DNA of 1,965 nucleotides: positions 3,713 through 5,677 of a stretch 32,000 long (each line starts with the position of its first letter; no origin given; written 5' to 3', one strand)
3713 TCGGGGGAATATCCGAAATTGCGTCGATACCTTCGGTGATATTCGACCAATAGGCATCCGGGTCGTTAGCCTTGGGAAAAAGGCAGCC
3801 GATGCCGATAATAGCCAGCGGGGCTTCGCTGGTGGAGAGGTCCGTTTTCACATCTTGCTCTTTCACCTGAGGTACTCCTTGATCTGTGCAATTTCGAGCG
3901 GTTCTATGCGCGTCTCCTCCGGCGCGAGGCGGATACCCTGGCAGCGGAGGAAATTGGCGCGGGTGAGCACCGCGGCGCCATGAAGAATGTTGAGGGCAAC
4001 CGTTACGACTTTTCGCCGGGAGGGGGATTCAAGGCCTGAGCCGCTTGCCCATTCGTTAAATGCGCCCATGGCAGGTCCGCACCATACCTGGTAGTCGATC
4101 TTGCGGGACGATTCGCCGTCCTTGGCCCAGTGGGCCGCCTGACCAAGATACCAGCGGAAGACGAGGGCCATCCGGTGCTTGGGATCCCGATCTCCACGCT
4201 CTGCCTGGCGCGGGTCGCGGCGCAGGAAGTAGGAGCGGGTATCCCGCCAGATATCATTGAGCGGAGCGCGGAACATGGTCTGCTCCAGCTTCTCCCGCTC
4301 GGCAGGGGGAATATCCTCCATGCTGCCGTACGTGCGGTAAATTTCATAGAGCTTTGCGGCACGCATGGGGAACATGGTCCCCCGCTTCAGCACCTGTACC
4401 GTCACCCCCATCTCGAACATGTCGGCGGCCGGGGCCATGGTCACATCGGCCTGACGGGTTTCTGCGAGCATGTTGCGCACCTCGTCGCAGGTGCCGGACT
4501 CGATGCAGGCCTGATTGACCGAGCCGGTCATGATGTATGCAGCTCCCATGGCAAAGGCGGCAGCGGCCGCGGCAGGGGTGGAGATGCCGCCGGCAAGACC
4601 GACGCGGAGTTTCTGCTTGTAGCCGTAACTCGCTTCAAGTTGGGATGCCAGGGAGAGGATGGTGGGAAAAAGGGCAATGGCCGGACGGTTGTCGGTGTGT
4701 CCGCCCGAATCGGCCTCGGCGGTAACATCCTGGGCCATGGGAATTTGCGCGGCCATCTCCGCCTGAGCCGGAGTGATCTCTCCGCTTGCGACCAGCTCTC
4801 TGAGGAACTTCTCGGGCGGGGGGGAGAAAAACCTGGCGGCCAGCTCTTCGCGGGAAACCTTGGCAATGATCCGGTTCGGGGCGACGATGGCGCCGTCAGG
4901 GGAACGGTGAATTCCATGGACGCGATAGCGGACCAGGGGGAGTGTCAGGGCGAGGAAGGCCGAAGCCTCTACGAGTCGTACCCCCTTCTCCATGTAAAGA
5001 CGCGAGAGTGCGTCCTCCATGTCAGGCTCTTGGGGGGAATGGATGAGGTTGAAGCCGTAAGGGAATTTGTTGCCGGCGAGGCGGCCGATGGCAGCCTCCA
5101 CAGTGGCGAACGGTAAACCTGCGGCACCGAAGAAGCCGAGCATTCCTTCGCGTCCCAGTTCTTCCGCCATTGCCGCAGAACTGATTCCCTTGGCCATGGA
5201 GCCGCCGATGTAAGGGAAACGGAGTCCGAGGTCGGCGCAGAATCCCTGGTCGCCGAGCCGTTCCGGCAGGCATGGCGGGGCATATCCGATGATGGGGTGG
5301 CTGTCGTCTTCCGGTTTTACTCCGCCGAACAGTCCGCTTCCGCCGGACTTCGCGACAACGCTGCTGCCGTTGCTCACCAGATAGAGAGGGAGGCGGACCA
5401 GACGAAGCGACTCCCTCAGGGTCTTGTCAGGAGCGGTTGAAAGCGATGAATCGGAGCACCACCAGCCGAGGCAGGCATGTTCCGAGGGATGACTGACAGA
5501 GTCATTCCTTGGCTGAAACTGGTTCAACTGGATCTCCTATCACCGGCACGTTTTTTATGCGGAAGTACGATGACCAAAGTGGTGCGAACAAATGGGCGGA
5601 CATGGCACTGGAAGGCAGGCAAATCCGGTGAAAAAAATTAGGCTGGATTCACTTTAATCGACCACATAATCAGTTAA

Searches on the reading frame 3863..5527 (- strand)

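Call 44: search_protein_families(library=pfam, proteins=[window:3863-5527:-], max_evalue=0.001)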
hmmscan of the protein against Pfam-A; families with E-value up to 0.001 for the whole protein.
window:3863-5527:- (554 aa): 2 families
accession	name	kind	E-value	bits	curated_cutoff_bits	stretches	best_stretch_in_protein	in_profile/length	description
PF21607.2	FabD_helical_ins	-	1.2e-33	115.6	27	1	400-479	1-80/80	[Acyl-carrier-protein] S-malonyltransferase, inserted helical domain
PF03060.21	NMO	-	0.00086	19.2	28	0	106-392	13-280/331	Nitronate monooxygenase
